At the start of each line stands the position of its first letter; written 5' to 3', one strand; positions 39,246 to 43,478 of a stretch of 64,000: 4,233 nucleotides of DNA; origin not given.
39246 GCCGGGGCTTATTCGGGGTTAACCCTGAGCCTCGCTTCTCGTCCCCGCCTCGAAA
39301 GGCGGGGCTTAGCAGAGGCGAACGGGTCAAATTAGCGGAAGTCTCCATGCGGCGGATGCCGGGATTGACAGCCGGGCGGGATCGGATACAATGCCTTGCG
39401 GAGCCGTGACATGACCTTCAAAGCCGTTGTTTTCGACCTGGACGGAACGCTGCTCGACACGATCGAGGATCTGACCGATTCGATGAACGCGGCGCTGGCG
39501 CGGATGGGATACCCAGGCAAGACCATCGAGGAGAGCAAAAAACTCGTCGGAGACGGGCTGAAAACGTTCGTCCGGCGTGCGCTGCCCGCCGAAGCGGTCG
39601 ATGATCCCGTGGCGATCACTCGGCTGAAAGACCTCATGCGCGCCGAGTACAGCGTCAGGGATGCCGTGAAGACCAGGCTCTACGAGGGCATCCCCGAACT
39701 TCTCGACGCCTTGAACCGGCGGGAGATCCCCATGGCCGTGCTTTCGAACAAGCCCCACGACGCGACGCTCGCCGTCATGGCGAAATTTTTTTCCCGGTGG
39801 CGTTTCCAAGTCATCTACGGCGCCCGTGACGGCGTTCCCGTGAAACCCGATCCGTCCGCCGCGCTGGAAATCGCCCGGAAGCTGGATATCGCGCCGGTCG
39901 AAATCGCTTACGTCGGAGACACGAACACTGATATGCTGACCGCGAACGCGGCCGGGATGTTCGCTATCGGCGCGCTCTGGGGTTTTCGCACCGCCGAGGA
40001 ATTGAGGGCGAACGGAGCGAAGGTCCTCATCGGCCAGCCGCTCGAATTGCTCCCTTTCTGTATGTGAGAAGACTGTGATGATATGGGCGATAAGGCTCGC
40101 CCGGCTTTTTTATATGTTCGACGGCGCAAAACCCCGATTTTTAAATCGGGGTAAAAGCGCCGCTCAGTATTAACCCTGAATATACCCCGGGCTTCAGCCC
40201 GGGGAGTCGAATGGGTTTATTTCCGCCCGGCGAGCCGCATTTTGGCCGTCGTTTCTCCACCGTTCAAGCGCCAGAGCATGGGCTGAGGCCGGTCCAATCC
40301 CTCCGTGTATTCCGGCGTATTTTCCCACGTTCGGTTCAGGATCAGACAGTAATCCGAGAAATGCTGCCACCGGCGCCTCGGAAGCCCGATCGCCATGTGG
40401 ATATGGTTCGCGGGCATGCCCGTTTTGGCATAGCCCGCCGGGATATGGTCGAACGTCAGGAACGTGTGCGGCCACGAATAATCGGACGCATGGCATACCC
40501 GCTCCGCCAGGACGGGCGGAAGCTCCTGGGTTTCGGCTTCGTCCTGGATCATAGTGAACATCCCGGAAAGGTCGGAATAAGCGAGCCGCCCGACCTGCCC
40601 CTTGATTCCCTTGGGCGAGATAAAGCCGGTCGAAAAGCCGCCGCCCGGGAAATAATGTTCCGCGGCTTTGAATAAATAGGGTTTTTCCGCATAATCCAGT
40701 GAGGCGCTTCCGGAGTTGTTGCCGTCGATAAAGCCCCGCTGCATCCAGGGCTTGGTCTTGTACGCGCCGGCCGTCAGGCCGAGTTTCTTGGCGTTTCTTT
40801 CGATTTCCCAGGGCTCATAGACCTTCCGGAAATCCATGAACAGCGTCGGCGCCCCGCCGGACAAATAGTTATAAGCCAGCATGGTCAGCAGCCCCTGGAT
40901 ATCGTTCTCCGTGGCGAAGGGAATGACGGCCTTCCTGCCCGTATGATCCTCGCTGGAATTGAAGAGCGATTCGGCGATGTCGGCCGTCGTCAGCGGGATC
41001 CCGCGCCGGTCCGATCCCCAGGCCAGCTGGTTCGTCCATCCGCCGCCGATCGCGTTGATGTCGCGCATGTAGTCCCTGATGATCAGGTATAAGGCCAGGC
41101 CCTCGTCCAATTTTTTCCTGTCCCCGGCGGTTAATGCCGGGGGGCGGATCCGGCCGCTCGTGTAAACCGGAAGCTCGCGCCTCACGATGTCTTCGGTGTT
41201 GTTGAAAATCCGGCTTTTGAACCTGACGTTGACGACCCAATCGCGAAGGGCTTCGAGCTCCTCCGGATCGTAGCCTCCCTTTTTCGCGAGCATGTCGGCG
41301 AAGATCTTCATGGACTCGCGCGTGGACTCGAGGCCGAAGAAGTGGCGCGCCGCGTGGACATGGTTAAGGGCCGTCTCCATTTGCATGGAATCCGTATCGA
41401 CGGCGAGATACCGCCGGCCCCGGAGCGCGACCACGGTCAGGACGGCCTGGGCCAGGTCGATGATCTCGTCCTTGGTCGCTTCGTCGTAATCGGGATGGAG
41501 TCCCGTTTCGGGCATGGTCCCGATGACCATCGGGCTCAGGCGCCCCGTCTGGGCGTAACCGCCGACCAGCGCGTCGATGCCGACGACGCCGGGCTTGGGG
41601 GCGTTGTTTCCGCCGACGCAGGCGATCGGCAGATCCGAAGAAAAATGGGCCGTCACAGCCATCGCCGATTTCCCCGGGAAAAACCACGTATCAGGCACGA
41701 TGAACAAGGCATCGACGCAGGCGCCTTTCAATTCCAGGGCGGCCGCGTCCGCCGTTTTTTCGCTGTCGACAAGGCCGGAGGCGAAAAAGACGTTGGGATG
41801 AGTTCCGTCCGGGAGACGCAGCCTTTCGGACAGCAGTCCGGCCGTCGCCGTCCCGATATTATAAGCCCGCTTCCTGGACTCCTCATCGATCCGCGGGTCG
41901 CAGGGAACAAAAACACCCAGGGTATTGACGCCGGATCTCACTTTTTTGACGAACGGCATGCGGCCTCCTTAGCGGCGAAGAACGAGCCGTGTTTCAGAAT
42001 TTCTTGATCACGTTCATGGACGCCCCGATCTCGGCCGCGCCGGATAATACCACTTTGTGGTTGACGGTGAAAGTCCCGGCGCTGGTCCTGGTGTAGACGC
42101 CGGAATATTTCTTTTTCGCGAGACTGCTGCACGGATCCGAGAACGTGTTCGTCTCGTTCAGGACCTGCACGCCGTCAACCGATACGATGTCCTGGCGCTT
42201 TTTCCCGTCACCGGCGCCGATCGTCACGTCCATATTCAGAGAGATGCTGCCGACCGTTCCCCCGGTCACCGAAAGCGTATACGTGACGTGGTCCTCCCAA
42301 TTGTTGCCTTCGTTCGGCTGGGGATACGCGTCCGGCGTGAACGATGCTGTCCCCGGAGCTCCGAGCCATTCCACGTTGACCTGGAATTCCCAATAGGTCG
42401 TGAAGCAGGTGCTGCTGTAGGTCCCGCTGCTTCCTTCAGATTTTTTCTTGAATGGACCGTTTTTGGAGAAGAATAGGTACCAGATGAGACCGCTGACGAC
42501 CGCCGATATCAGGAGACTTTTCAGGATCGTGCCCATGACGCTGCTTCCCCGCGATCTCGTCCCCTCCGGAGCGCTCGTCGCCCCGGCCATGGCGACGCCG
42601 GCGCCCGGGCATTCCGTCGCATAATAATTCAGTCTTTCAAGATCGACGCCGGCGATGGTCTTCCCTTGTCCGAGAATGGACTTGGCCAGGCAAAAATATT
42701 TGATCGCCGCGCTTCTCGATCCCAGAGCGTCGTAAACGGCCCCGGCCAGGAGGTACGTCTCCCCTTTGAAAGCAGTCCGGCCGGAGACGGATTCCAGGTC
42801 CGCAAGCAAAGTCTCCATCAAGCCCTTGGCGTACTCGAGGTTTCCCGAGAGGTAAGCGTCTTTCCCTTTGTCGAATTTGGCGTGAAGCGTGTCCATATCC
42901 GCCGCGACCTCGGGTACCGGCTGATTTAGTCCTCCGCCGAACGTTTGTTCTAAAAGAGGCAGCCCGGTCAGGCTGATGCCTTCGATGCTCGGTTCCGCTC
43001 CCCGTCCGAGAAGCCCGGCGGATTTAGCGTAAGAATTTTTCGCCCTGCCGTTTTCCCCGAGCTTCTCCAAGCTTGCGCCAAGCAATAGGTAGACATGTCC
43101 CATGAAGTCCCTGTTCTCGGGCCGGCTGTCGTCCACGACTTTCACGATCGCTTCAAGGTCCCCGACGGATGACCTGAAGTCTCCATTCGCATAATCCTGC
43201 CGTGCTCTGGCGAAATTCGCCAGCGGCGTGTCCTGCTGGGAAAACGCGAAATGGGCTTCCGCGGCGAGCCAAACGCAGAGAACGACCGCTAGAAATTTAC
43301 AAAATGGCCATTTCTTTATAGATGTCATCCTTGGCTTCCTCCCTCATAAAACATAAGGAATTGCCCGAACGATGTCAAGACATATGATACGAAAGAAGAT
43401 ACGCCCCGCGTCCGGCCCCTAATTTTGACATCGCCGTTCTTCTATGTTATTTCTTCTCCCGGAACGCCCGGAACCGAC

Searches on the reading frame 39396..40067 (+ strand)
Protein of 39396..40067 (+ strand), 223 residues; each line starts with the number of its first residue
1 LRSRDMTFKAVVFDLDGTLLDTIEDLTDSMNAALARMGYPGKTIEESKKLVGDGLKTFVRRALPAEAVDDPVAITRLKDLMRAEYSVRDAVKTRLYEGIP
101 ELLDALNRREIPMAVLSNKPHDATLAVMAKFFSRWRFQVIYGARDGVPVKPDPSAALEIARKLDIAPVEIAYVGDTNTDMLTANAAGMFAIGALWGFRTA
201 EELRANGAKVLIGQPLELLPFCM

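Call 9: search_protein_families(library=pfam, proteins=[window:39396-40067:+], max_evalue=0.001)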
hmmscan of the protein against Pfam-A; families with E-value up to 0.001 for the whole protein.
window:39396-40067:+ (223 aa): 5 families
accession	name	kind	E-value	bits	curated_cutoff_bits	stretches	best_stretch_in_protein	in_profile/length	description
PF13419.12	HAD_2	-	1.1e-33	117.3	23.8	1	11-192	1-177/178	Haloacid dehalogenase-like hydrolase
PF00702.32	Hydrolase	-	2.6e-26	93.7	26.4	1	8-187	1-191/191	haloacid dehalogenase-like hydrolase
PF12710.13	HAD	-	1.5e-08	35.7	27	1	11-180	1-185/189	haloacid dehalogenase-like hydrolase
PF13242.12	Hydrolase_like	-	1.9e-08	34.6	22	1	150-206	4-61/75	HAD-hyrolase-like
PF13344.12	Hydrolase_6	-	0.0007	20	27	0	93-131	13-51/101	Haloacid dehalogenase-like hydrolase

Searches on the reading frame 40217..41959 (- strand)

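Call 9: search_protein_families(library=pfam, proteins=[window:40217-41959:-], max_evalue=0.001)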
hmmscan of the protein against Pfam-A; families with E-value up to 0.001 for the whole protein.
window:40217-41959:- (580 aa): 3 families
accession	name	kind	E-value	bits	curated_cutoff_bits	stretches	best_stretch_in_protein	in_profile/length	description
PF07881.17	Fucose_iso_N1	-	1e-21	77.9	28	1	13-181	3-169/169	L-fucose isomerase, first N-terminal domain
PF07882.17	Fucose_iso_N2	-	1.1e-07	32.1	22.3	1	183-367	2-179/180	L-fucose isomerase, second N-terminal domain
PF02952.23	Fucose_iso_C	-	6.3e-05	23.1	29.3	1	425-525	23-122/143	L-fucose isomerase, C-terminal domain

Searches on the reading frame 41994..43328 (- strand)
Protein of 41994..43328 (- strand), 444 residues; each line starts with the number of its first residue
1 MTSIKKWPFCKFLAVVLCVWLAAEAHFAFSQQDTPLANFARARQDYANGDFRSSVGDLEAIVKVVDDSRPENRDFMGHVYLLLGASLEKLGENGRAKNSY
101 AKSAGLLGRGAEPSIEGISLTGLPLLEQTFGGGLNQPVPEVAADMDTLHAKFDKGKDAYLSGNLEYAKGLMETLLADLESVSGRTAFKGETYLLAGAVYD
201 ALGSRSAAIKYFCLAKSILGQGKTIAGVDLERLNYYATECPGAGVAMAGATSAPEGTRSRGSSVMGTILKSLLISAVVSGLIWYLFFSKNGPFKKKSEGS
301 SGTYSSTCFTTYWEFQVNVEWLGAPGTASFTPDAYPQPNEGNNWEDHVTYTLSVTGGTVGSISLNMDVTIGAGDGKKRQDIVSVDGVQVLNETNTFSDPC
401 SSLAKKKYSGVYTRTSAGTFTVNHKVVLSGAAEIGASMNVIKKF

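Call 9: search_protein_families(library=pfam, proteins=[window:41994-43328:-], max_evalue=0.001)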
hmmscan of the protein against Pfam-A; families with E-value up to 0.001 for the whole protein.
window:41994-43328:- (444 aa): 1 family
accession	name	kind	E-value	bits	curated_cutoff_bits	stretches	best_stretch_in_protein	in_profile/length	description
PF13181.12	TPR_8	-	0.0005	20.5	25.7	0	190-217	2-29/34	Tetratricopeptide repeat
